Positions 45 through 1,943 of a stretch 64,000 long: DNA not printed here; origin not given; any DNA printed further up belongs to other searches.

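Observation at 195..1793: Single polypeptide combining RsbW-like kinase, cNMP-binding domain and PP2C phosphatase, with Cys-rich inserts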

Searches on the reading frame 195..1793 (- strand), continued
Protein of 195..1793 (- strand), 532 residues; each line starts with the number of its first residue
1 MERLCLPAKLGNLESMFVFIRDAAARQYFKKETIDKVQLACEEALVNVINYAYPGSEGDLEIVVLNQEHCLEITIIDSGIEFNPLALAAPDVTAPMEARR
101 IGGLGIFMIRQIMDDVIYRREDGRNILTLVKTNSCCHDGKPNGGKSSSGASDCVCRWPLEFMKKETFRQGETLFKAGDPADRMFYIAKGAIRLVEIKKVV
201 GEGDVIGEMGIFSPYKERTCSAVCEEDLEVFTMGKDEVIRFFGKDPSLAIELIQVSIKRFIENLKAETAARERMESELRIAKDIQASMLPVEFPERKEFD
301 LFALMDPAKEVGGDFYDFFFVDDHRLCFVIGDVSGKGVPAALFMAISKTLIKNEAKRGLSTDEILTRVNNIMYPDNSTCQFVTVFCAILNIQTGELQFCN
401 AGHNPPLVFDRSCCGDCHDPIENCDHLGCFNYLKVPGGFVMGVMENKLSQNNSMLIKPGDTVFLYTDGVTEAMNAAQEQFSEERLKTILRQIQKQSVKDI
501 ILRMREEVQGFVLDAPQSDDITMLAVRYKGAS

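Call 32: fold_search(model_id=the predicted structure, library=pdb)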
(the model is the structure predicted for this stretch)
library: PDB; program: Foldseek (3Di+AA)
matches with E <= 10: 1044; with E <= 0.001: 719
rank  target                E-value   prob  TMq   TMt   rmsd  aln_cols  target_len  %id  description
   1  3f7a_B                3.4e-15  1.00  0.39  0.53   5.5       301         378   20  Structure of Orthorhombic crystal form of Pseudomonas aeruginosa RssB (released 2009-11-24)
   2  3f79_B                1.4e-14  1.00  0.36  0.78   4.2       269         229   21  Structure of pseudo-centered cell crystal form of the C-terminal phosphatase domain of P. aeruginosa RssB (released 2009-11-24)
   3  3ke6_A                3.5e-14  1.00  0.36  0.52   3.5       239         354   23  The crystal structure of the RsbU and RsbW domains of Rv1364c from Mycobacterium tuberculosis (released 2010-11-10)
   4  3f79_F                4.7e-14  1.00  0.37  0.79   4.2       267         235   20  Structure of pseudo-centered cell crystal form of the C-terminal phosphatase domain of P. aeruginosa RssB (released 2009-11-24)
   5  3eq2_B                4.9e-14  1.00  0.41  0.57   5.5       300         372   18  Structure of Hexagonal Crystal form of Pseudomonas aeruginosa RssB (released 2009-10-20)
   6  3eq2_A                6.5e-14  1.00  0.38  0.54   6.0       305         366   18  Structure of Hexagonal Crystal form of Pseudomonas aeruginosa RssB (released 2009-10-20)
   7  3f79_E                1.2e-13  1.00  0.33  0.69   6.0       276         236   19  Structure of pseudo-centered cell crystal form of the C-terminal phosphatase domain of P. aeruginosa RssB (released 2009-11-24)
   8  3f79_D                1.8e-13  1.00  0.37  0.80   4.3       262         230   20  Structure of pseudo-centered cell crystal form of the C-terminal phosphatase domain of P. aeruginosa RssB (released 2009-11-24)
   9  3es2_A                2.3e-13  1.00  0.33  0.74   7.3       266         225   21  Structure of the C-terminal phosphatase domain of P. aeruginonsa RssB (released 2009-10-20)
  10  3ke6_B                2.4e-13  1.00  0.35  0.52   3.9       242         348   24  The crystal structure of the RsbU and RsbW domains of Rv1364c from Mycobacterium tuberculosis (released 2010-11-10)
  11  3f7a_A                2.5e-13  1.00  0.36  0.49   6.6       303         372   21  Structure of Orthorhombic crystal form of Pseudomonas aeruginosa RssB (released 2009-11-24)
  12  6k4e_B                2.8e-13  1.00  0.41  0.84   2.9       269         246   23  SiaA-PP2C domain of Pseudomonas aeruginosa (released 2019-06-26)
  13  3f79_C                4.6e-13  1.00  0.37  0.81   3.9       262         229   19  Structure of pseudo-centered cell crystal form of the C-terminal phosphatase domain of P. aeruginosa RssB (released 2009-11-24)
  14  6k4e_A                5.1e-13  1.00  0.40  0.83   3.0       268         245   22  SiaA-PP2C domain of Pseudomonas aeruginosa (released 2019-06-26)
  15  5ucg_D                3.1e-12  1.00  0.33  0.51  20.3       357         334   15  Structure of the PP2C Phosphatase Domain and a Fragment of the Regulatory Domain of the Cell Fate Determinant SpoIIE f (released 2017-05-31)
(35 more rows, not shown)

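Call 38: find_related_loci(query=A1, collection=genome_contigs, flank=10000)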
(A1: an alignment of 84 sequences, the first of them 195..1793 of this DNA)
Query A1 (532 aa) in genome_contigs; peptide patterns used: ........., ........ (x = any residue, [..] = any of these).
600 stretches matched a pattern (row limit reached: there are more); 599 encode a relative of the query (tblastn E <= 1e-3); the best 80 are kept; 80 distinct loci.
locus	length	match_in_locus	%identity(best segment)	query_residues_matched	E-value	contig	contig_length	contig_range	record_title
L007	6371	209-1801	64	1-530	0e+0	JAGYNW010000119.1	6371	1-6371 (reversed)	MAG: Candidatus Omnitrophota bacterium isolate M55B153 119, whole genome shotgun sequence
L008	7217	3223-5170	56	141-530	3e-138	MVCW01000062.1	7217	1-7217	MAG: Candidatus Omnitrophica bacterium 4484_171 ex4484_171_scaffold_10449, whole genome shotgun sequence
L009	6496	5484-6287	51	251-531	1e-89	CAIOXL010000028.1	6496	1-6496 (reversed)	MAG: uncultured Geobacteraceae bacterium isolate MJ3_bin-256 genome assembly, contig: bin-256:028/204, whole genome shot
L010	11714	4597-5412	53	249-530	3e-89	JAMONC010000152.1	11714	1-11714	MAG: Desulfobacterales bacterium isolate 4281-140_metabat2_scaf2bin.019 4281-140_scaffold_2516_c1, whole genome shotgun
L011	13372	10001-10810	53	249-530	2e-88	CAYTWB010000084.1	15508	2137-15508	MAG TPA_asm: uncultured Syntrophobacteraceae bacterium isolate SRP239243_co2_425 genome assembly, contig: NODE_6293_leng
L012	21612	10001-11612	49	8-531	8e-87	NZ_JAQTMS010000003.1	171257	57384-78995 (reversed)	MAG: Rhodoferax sp. isolate STA_46 NODE_183_length_171257_cov_4.510927_Sandtown_A, whole genome shotgun sequence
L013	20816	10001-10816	49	247-530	2e-86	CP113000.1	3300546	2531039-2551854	MAG: Thermodesulfobacteriota bacterium isolate ORM2a chromosome, complete genome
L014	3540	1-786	50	256-530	1e-82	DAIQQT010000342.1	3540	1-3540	MAG TPA_asm: Trichlorobacter sp. isolate CTOTU29515 NODE_15327_length_3540_cov_5.610043, whole genome shotgun sequence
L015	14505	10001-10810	48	249-530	3e-81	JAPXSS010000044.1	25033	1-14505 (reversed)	MAG: Syntrophobacteraceae bacterium isolate binned_ad_9.201 NODE_2365_length_25033_cov_2.410423, whole genome shotgun se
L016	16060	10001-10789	49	256-530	8e-79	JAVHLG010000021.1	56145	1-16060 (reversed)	MAG: Desulfovibrionaceae bacterium isolate Ess09-06 NODE_21_length_56145_cov_8.358709, whole genome shotgun sequence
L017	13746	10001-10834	49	235-529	2e-78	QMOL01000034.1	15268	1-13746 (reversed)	MAG: Chlamydiae bacterium isolate B51_G9 B51_Guay9_scaffold_03293, whole genome shotgun sequence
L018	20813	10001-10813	49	249-531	2e-77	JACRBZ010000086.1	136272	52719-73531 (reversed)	MAG: Deltaproteobacteria bacterium isolate NC_groundwater_1633_Pr3_B-0.1um_51_17 SR-2_scaffold_141_3105411, whole genome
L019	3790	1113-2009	43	218-530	1e-77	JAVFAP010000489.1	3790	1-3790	MAG: bacterium isolate BF4_94 NODE_94924_length_3790_cov_4.525526_Biofilm4, whole genome shotgun sequence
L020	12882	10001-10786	49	257-530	2e-76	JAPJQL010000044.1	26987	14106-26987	MAG: Lachnospiraceae bacterium isolate RAGGC_232 NODE_1498_length_26987_cov_14.879994, whole genome shotgun sequence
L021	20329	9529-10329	46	252-531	2e-78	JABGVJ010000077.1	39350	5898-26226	MAG: bacterium isolate SI034_bin25 k141_150207, whole genome shotgun sequence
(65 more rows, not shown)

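Call 41: list_cluster_members(proteins=[P0094, P0053, P0082, P0050, P0116, P0015, P0022, P0030, P0004, P0106])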
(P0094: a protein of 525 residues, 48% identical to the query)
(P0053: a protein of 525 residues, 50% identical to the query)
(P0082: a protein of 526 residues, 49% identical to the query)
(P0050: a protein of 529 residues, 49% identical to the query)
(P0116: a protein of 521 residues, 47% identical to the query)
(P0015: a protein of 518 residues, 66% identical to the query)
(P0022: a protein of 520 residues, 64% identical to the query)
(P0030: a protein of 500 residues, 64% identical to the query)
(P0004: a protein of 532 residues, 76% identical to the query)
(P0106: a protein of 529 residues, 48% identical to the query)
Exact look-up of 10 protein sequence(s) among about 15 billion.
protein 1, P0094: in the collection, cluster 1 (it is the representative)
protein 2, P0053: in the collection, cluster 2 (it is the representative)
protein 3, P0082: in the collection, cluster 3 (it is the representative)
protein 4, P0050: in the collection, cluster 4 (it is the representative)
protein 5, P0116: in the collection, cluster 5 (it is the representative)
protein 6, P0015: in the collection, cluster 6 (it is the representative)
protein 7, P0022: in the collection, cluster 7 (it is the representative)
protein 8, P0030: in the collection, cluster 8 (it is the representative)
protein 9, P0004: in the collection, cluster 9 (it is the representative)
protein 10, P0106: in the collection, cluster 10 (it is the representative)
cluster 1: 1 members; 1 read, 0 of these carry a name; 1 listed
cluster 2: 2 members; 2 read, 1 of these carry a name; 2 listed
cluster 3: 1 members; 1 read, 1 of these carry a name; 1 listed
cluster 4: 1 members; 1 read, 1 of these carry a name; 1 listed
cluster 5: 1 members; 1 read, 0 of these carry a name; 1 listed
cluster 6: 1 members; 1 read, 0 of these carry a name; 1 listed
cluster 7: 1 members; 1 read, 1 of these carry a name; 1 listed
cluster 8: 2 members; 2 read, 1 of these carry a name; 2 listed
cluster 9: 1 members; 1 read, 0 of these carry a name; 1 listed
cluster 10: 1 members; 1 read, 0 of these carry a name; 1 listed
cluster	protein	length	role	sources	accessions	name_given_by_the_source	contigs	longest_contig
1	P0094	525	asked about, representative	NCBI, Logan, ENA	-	-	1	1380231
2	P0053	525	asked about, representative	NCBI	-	-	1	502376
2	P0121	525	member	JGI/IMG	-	serine phosphatase RsbU (regulator of sigma subunit)/anti-sigma regulatory factor ...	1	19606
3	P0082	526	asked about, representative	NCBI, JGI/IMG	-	serine phosphatase RsbU (regulator of sigma subunit)/anti-sigma regulatory factor ...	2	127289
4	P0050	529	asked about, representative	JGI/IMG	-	serine phosphatase RsbU (regulator of sigma subunit)/anti-sigma regulatory factor ...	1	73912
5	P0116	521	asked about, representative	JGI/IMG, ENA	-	-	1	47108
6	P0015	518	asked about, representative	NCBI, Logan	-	-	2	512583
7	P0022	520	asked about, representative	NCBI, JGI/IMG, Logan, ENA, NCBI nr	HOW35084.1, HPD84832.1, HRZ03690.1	MAG TPA: SpoIIE family protein phosphatase [Candidatus Omnitrophota bacterium] | SpoIIE family protein phosphatase [Candidatus Omnitrophota bacterium]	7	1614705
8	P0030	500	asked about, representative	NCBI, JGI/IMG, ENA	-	-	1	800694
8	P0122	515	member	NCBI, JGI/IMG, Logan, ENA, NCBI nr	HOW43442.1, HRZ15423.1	MAG TPA: SpoIIE family protein phosphatase [Candidatus Omnitrophota bacterium] | SpoIIE family protein phosphatase [Candidatus Omnitrophota bacterium]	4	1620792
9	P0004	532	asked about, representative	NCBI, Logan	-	-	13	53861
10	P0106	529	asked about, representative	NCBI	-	-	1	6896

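Call 50: search_protein_representatives(protein=window:195-1793:-)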
Query: 532 residues. Proteins with E-value up to 0.001 (for the whole library): 104350; up to 1e-10: 57972; up to 1e-30: 11626. The best 150 are listed.
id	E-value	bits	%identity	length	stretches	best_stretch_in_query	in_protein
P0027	8.0e-218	740.9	66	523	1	1-530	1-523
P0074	9.0e-151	519.7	51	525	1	2-530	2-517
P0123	3.5e-135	468.2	49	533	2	159-530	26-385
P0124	1.4e-126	439.9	49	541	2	159-530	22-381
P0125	9.0e-124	430.6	54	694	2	153-530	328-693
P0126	3.6e-122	425.3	56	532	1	151-530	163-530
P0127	2.8e-119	415.8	56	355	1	162-531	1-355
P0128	2.0e-118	413.0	52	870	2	151-530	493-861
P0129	4.7e-110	385.3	54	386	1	161-530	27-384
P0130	3.0e-109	382.7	52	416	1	143-531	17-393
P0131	4.4e-109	382.1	50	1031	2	150-530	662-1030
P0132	2.3e-107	376.5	51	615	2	159-530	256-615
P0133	4.1e-107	375.6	53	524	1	172-530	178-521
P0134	1.8e-105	370.2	49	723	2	155-529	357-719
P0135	9.3e-105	367.8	50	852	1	156-530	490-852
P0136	2.8e-99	349.8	47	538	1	157-528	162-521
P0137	1.2e-98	347.7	47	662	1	159-528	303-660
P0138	6.3e-94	332.1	46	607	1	156-530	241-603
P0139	1.6e-93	330.8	46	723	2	256-529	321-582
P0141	1.1e-91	324.7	46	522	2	154-409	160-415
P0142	1.2e-91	324.6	61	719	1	256-532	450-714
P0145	9.0e-90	318.4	41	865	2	154-528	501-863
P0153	4.3e-87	309.6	47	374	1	154-525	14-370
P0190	1.3e-82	294.8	39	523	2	167-528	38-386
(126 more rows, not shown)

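Call 51: search_protein_families(library=pfam, proteins=[P0123, P0124, P0125, P0126, P0128, P0130, P0131, P0132, P0133, P0134], max_evalue=0.0001)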
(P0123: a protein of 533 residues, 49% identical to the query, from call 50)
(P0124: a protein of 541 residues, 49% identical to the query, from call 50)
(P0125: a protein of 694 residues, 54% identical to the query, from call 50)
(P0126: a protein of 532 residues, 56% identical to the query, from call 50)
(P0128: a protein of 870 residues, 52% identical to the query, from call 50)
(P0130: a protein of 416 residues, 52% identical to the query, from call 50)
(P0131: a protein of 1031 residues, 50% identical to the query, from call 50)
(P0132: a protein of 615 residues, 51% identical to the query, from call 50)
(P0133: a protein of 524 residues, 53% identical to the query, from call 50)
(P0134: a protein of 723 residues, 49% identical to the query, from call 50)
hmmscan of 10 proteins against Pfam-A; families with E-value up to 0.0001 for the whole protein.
P0123 (533 aa): 3 families
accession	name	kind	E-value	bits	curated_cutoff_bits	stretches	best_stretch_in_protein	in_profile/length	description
PF07228.17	SpoIIE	-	3.1e-53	181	25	1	193-383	2-191/192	Stage II sporulation protein E (SpoIIE)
PF13581.12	HATPase_c_2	-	1e-30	106.8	27.4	1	397-521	1-126/127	Histidine kinase-like ATPase domain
PF00027.35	cNMP_binding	-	2.2e-14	53.6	27.5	1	33-112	3-89/89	Cyclic nucleotide-binding domain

P0124 (541 aa): 3 families
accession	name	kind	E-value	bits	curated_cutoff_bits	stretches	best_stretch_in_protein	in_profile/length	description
PF07228.17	SpoIIE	-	4.2e-52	177.3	25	1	190-379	3-191/192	Stage II sporulation protein E (SpoIIE)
PF13581.12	HATPase_c_2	-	1e-27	97.1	27.4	1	414-537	2-126/127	Histidine kinase-like ATPase domain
PF00027.35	cNMP_binding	-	6.8e-16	58.5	27.5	1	28-107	2-88/89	Cyclic nucleotide-binding domain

P0125 (694 aa): 4 families
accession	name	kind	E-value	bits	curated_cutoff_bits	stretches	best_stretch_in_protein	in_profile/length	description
PF07228.17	SpoIIE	-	1.8e-49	168.8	25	1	501-691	2-191/192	Stage II sporulation protein E (SpoIIE)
PF00027.35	cNMP_binding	-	4.8e-13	49.3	27.5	1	340-413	2-82/89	Cyclic nucleotide-binding domain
PF17149.10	CHASE5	-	1.4e-05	25.4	27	0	70-119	16-65/108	Periplasmic sensor domain found in signal transduction proteins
PF00672.30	HAMP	-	4.9e-05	24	25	0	221-282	4-51/53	HAMP domain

P0126 (532 aa): 3 families
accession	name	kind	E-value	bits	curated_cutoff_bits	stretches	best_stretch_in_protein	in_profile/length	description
PF07228.17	SpoIIE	-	5e-50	170.5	25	1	338-528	2-191/192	Stage II sporulation protein E (SpoIIE)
PF00072.30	Response_reg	-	4.6e-30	104.5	30.2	1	8-119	1-110/111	Response regulator receiver domain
PF00027.35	cNMP_binding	-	8.3e-12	45.4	27.5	1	177-255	2-87/89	Cyclic nucleotide-binding domain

P0128 (870 aa): 6 families
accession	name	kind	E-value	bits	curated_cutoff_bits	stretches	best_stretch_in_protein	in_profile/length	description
PF07228.17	SpoIIE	-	6.7e-51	173.4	25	1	668-859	2-191/192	Stage II sporulation protein E (SpoIIE)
PF02743.24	dCache_1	-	5.8e-23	82.1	45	1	155-342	59-239/240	Cache domain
PF00672.30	HAMP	-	1.5e-13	51.3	25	1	400-450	2-52/53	HAMP domain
PF22673.2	MCP-like_PDC_1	-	2.7e-11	44.3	27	1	183-250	48-113/113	Methyl-accepting chemotaxis protein-like, first PDC sensor domain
PF00027.35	cNMP_binding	-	4.8e-11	42.9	27.5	1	507-584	2-86/89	Cyclic nucleotide-binding domain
PF17201.10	Cache_3-Cache_2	-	2.6e-07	30.7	27.7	1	242-357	185-297/299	Cache 3/Cache 2 fusion domain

P0130 (416 aa): 2 families
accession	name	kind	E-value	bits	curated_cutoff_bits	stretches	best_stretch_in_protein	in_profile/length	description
PF07228.17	SpoIIE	-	2.8e-50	171.4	25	1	200-390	2-191/192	Stage II sporulation protein E (SpoIIE)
PF00027.35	cNMP_binding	-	1e-13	51.5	27.5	1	39-116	2-86/89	Cyclic nucleotide-binding domain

P0131 (1031 aa): 3 families
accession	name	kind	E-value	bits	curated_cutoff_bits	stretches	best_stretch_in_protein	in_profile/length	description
PF07228.17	SpoIIE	-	1e-47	163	25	1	838-1028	2-191/192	Stage II sporulation protein E (SpoIIE)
PF00672.30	HAMP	-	9.7e-14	51.9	25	1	570-620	2-52/53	HAMP domain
PF00027.35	cNMP_binding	-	5e-13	49.3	27.5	1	678-756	3-88/89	Cyclic nucleotide-binding domain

P0132 (615 aa): 3 families
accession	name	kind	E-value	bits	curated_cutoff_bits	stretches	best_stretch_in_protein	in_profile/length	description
PF07228.17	SpoIIE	-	3.2e-51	174.4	25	1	423-613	2-191/192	Stage II sporulation protein E (SpoIIE)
PF07694.17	5TM-5TMR_LYT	-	3.8e-46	157.2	24.6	1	54-206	14-168/169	5TMR of 5TMR-LYT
PF00027.35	cNMP_binding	-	1.5e-12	47.8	27.5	1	263-340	3-87/89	Cyclic nucleotide-binding domain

P0133 (524 aa): 2 families
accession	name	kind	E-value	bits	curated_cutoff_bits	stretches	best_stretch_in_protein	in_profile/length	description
PF07228.17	SpoIIE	-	2.1e-54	184.8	25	1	328-519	1-191/192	Stage II sporulation protein E (SpoIIE)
PF00027.35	cNMP_binding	-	9.2e-21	74.1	27.5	2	40-128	2-86/89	Cyclic nucleotide-binding domain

P0134 (723 aa): 3 families
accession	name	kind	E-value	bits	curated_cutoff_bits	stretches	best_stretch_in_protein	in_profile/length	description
PF07228.17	SpoIIE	-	1.6e-47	162.4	25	1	528-718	2-191/192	Stage II sporulation protein E (SpoIIE)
PF00672.30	HAMP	-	5.6e-13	49.4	25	1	260-310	2-52/53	HAMP domain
PF00027.35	cNMP_binding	-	1.5e-10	41.3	27.5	1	368-444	3-86/89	Cyclic nucleotide-binding domain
